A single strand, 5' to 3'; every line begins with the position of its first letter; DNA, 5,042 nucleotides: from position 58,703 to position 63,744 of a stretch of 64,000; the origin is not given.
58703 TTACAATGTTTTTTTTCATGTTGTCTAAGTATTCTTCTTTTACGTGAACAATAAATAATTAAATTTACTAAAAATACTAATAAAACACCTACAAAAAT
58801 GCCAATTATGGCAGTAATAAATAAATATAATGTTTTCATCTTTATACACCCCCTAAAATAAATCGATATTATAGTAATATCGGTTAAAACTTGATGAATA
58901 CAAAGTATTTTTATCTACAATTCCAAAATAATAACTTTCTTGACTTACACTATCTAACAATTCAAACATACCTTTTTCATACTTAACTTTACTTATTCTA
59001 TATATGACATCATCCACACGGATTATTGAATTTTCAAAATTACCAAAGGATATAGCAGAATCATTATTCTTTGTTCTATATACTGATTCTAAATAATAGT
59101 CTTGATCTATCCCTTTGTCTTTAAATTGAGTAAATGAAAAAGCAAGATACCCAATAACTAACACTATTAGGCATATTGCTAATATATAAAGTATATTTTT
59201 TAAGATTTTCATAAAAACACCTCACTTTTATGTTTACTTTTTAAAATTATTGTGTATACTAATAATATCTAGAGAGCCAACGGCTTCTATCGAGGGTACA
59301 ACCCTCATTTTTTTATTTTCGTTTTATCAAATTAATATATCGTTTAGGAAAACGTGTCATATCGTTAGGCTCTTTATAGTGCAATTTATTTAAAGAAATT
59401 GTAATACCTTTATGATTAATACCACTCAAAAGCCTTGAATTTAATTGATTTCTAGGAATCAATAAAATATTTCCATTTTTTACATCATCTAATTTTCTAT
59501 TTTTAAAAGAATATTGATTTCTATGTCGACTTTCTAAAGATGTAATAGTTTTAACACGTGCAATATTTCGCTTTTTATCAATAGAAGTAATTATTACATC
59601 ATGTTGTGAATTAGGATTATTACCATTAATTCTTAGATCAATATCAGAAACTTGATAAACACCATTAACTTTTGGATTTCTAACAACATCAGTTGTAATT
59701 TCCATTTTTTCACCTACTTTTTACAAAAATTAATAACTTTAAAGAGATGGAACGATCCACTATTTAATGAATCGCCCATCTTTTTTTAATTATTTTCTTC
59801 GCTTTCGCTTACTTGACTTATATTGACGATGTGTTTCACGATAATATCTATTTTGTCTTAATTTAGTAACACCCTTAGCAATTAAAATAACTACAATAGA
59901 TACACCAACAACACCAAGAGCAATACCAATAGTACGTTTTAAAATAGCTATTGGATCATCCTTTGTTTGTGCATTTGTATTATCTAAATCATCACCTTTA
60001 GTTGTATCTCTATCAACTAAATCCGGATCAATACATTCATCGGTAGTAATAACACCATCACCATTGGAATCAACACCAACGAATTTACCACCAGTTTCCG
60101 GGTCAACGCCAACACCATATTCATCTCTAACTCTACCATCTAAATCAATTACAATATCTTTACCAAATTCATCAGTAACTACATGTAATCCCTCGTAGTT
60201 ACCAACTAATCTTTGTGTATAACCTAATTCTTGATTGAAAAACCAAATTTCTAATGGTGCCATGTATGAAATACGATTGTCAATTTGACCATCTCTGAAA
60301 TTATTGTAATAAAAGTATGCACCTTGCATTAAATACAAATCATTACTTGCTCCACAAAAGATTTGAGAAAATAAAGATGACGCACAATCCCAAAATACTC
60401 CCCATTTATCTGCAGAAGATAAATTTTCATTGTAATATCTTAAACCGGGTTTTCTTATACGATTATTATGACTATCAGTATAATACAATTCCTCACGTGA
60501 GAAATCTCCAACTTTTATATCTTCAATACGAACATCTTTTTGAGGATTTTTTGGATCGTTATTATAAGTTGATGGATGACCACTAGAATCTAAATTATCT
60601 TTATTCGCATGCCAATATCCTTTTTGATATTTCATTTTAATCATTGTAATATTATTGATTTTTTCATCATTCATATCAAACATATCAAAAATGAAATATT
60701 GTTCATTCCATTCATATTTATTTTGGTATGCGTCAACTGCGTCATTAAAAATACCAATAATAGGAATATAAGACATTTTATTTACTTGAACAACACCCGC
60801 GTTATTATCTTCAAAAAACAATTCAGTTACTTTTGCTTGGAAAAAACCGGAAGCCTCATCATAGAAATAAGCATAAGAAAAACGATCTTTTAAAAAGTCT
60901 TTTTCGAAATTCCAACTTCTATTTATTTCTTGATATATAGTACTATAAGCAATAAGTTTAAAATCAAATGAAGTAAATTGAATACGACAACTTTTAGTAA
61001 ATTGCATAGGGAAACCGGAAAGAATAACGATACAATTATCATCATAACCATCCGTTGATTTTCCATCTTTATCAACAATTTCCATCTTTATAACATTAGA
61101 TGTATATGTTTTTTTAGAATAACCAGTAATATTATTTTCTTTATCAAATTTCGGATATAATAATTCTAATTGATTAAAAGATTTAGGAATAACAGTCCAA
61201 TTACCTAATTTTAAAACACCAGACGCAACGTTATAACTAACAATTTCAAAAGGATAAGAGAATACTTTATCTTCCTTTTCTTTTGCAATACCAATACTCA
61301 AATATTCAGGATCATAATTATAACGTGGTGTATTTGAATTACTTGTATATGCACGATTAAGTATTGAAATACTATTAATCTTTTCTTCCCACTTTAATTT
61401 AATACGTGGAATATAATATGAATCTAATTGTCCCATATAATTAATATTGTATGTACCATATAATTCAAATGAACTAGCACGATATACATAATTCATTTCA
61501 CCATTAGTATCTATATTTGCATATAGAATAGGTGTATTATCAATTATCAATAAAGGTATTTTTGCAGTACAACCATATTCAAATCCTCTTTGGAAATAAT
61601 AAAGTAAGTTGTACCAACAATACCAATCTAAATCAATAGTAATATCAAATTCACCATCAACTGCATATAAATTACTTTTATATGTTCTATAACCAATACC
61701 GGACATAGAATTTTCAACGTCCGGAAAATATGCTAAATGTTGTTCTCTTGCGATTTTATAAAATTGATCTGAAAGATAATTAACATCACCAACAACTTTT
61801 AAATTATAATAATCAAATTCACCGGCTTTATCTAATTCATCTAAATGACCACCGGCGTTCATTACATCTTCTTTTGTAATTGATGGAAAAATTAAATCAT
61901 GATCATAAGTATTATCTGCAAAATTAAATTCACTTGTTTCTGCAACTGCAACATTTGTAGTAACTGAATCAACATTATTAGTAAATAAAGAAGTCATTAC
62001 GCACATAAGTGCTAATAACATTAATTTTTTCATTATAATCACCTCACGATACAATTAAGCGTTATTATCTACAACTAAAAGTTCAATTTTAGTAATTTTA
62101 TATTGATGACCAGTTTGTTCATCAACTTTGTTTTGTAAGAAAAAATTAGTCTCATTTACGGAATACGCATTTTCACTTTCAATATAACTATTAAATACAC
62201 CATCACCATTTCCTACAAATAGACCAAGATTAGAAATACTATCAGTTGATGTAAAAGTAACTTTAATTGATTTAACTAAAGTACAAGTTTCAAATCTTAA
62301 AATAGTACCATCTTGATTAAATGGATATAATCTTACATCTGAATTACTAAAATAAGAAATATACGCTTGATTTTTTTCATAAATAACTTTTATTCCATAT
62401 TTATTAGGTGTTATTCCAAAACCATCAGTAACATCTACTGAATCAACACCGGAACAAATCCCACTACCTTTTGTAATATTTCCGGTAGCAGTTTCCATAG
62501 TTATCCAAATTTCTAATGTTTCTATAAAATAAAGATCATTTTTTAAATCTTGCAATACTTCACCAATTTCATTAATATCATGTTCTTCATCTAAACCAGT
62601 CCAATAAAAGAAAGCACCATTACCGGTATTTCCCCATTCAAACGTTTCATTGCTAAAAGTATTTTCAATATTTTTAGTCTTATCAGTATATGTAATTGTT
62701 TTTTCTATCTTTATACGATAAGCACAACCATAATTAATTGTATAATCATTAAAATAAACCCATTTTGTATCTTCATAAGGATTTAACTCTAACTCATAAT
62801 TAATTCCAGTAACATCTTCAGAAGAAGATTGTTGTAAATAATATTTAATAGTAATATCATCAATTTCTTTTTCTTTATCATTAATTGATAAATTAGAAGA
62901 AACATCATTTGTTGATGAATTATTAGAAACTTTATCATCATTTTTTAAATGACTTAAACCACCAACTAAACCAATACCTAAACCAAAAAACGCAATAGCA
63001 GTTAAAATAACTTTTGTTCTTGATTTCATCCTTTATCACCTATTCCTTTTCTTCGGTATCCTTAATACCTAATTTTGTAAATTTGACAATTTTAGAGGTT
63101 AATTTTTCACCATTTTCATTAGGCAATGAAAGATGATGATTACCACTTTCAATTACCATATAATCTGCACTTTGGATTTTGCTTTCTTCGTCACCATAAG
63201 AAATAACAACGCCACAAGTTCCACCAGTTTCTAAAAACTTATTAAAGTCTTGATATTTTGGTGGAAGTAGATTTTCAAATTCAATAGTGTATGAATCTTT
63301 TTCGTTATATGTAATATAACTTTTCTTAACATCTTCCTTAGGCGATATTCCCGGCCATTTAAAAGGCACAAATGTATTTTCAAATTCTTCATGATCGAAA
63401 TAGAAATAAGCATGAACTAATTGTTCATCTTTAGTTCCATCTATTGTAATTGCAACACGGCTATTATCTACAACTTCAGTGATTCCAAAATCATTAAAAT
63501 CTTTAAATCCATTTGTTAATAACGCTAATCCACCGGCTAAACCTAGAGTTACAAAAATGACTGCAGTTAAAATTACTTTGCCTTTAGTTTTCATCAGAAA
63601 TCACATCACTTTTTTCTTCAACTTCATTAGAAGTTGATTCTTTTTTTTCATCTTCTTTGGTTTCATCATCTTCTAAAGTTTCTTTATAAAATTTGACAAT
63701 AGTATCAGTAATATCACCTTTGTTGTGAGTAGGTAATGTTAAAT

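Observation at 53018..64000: Second, Rep-driven relative of element A, with candidate hairpin origins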

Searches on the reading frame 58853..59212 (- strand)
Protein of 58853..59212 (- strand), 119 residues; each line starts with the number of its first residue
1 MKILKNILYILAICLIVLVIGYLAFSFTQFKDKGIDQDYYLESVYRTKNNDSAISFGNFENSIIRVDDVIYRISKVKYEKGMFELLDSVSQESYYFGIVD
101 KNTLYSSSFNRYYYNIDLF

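Call 88: search_protein_families(library=pfam, proteins=[window:58853-59212:-], max_evalue=1)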
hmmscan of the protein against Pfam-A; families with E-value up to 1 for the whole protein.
window:58853-59212:- (119 aa): 0 families

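Call 125: search_protein_families(library=phrogs, proteins=[window:58853-59212:-], max_evalue=0.05)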
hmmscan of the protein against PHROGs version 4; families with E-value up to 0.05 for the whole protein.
window:58853-59212:- (119 aa): 2 families
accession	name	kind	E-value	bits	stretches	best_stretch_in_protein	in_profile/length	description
phrog_9913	-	unknown function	0.015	16.5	0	16-52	18-56/70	-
phrog_21010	-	unknown function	0.015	16.4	1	3-67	34-95/160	-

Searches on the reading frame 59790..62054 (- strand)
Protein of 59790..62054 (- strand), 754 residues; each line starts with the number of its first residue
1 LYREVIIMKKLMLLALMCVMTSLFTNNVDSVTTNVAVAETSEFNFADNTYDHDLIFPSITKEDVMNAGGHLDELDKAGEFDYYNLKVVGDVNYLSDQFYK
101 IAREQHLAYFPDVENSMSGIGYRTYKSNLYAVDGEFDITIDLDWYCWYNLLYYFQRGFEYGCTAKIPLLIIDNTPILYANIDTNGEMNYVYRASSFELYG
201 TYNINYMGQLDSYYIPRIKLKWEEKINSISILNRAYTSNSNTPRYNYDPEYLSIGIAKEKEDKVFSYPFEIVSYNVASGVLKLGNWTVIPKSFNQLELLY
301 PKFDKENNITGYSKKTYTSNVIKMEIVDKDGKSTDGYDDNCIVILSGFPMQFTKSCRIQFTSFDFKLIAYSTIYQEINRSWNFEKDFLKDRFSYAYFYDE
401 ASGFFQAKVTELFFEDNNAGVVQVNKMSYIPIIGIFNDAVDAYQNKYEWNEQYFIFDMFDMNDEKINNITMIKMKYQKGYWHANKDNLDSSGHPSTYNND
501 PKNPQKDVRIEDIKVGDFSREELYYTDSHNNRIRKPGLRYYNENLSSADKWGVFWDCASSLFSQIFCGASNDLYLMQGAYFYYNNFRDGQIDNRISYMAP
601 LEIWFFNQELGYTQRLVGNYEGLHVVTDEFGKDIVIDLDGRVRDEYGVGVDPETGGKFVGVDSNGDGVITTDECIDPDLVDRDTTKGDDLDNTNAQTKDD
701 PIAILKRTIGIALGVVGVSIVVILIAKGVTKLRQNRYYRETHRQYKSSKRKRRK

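Call 7: search_protein_families(library=pfam, proteins=[window:59790-62054:-], max_evalue=0.1)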
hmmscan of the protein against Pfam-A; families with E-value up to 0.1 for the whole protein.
window:59790-62054:- (754 aa): 0 families

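Call 8: search_protein_families(library=phrogs, proteins=[window:59790-62054:-], max_evalue=0.1)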
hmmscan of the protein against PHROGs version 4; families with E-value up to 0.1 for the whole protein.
window:59790-62054:- (754 aa): 1 family
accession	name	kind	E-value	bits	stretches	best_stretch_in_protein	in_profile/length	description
phrog_11948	-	unknown function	0.066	14.6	0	456-478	17-39/76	-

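Call 89: find_homologous_proteins(query=window:59790-62054:-, max_evalue=0.001)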
Query window:59790-62054:- (754 aa): 1 proteins with E <= 0.001 among 5968 candidates.
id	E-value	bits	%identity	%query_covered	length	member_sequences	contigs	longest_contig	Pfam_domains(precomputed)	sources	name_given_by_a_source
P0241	0.0e+0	1729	100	99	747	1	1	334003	-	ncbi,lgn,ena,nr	ncbi:MAG: hypothetical protein J1F32_01800 [Erysipelotrichales bacterium]|nr:hypothetical protein [E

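Call 119: search_protein_representatives(protein=window:59790-62054:-)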
Query: 754 residues. Proteins with E-value up to 0.001 (for the whole library): 12; up to 1e-10: 6; up to 1e-30: 1. The best 12 are listed.
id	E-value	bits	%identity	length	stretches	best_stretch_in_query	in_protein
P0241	0.0e+00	1729.0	100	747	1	8-754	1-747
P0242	1.1e-15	73.5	37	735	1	452-680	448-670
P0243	6.2e-14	67.7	38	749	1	444-724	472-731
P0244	2.3e-13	65.9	30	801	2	357-680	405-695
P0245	3.2e-13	65.4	46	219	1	588-696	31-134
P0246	8.2e-13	64.0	37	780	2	580-726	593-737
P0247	1.5e-10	56.6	29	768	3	580-707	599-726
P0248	3.0e-10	55.6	32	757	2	580-681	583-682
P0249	6.9e-09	51.1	42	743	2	571-680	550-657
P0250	2.9e-08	49.0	34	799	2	594-701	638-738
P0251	2.2e-07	46.1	29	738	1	250-685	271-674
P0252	2.9e-04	35.7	33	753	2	579-727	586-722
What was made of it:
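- Tried and rejected: The word-indexed search found no homologue (call 89), and the full HMMER search found only 12 remote ones, most matching only the C-terminal third (call 119).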

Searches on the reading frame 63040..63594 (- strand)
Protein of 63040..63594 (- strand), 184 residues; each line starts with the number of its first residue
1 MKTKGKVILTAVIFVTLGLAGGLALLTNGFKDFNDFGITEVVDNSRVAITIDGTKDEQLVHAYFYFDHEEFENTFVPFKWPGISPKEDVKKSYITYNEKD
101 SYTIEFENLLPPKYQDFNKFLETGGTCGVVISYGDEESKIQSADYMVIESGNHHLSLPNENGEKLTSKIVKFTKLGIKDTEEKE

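Call 7: search_protein_families(library=pfam, proteins=[window:63040-63594:-], max_evalue=0.1)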
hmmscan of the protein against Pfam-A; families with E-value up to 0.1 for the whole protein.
window:63040-63594:- (184 aa): 0 families

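Call 8: search_protein_families(library=phrogs, proteins=[window:63040-63594:-], max_evalue=0.1)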
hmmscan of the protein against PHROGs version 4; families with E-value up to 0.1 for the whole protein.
window:63040-63594:- (184 aa): 0 families

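Call 14: find_encoding_contigs(protein=window:63040-63594:-, flank=10000, max_places=6)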
Protein window:63040-63594:- (184 aa): 2 contigs read that carry it; 1 place shown.
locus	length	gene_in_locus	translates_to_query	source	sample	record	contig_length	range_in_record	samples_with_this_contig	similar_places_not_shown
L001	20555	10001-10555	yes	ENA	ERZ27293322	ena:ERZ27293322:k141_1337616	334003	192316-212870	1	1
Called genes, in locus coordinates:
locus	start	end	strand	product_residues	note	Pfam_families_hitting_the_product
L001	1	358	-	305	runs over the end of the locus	PF00480:ROK, PF01869:BcrAD_BadFG (faint), PF02685:Glucokinase (weak)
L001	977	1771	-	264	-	PF11750:DUF3307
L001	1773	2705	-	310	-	PF16264:SatD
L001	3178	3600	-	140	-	PF09424:YqeY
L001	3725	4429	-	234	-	PF19845:DUF6320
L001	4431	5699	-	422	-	-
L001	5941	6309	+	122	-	-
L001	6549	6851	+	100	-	-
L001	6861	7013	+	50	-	-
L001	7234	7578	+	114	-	-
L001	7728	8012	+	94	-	-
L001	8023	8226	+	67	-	-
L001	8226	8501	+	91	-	-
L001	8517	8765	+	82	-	-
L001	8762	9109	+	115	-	-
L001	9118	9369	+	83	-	-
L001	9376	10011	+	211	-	-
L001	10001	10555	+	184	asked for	-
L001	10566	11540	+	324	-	-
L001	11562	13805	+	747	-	-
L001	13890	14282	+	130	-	-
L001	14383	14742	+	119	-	-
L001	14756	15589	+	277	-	PF12961:DUF3850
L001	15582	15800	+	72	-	-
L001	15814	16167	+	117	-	-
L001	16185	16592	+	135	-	-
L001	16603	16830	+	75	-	-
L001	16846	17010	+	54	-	-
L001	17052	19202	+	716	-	-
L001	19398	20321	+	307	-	PF23343:REP_ORF2-G2P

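Call 20: search_protein_families(library=ncbifam, proteins=[L001:4431-5735:-, L001:5941-6309:+], max_evalue=0.01)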
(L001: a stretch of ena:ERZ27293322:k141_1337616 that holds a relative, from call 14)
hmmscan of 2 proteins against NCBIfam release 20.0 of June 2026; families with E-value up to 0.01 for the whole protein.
L001:4431-5735:- (434 aa): 0 families

L001:5941-6309:+ (122 aa): 0 families

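Call 88: search_protein_families(library=pfam, proteins=[L001:5941-6309:+, L001:6537-6851:+, L001:7234-7578:+, L001:7719-8012:+, L001:8226-8501:+, L001:8762-9109:+, L001:9118-9369:+, L001:9376-10011:+], max_evalue=1)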
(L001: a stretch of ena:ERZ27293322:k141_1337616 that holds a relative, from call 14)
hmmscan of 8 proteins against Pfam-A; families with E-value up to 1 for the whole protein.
L001:5941-6309:+ (122 aa): 0 families

L001:6537-6851:+ (104 aa): 0 families

L001:7234-7578:+ (114 aa): 1 family
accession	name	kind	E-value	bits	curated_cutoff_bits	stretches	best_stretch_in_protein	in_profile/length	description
PF21304.2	T3S_SPI-1_N0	-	0.072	13.8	27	1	22-50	14-42/69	SPI-1 type 3 secretion system secretin, N0 domain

L001:7719-8012:+ (97 aa): 2 families
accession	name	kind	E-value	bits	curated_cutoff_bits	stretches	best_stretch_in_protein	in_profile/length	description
PF11843.13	DUF3363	-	0.069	12.7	28.4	1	33-75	9-52/375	Protein of unknown function (DUF3363)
PF00387.25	PI-PLC-Y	-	0.15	12.8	28.8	1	38-91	17-69/114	Phosphatidylinositol-specific phospholipase C, Y domain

L001:8226-8501:+ (91 aa): 0 families

L001:8762-9109:+ (115 aa): 0 families

L001:9118-9369:+ (83 aa): 1 family
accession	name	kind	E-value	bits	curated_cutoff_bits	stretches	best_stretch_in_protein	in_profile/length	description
PF18027.6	Pepdidase_M14_N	-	0.13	12.9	23.2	1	18-44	43-69/107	Cytosolic carboxypeptidase N-terminal domain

L001:9376-10011:+ (211 aa): 3 families
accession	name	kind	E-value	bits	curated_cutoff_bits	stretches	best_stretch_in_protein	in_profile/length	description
PF09134.16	Invasin_D3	-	0.11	13.5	33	1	97-113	53-69/98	Invasin, domain 3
PF25225.1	DUF7843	-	0.16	12.9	25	1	140-160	23-43/79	Domain of unknown function (DUF7843)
PF16371.11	MetallophosN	-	0.23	12.2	35.6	0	88-111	11-34/77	N terminal of Calcineurin-like phosphoesterase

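Call 125: search_protein_families(library=phrogs, proteins=[L001:5941-6309:+, L001:6537-6851:+, L001:7234-7578:+, L001:7719-8012:+, L001:8226-8501:+, L001:8762-9109:+, L001:9118-9369:+, L001:9376-10011:+], max_evalue=0.05)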
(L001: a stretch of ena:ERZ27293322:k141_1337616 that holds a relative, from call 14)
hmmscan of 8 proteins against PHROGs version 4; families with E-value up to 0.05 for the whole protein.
L001:5941-6309:+ (122 aa): 0 families

L001:6537-6851:+ (104 aa): 0 families

L001:7234-7578:+ (114 aa): 0 families

L001:7719-8012:+ (97 aa): 0 families

L001:8226-8501:+ (91 aa): 0 families

L001:8762-9109:+ (115 aa): 0 families

L001:9118-9369:+ (83 aa): 0 families

L001:9376-10011:+ (211 aa): 0 families
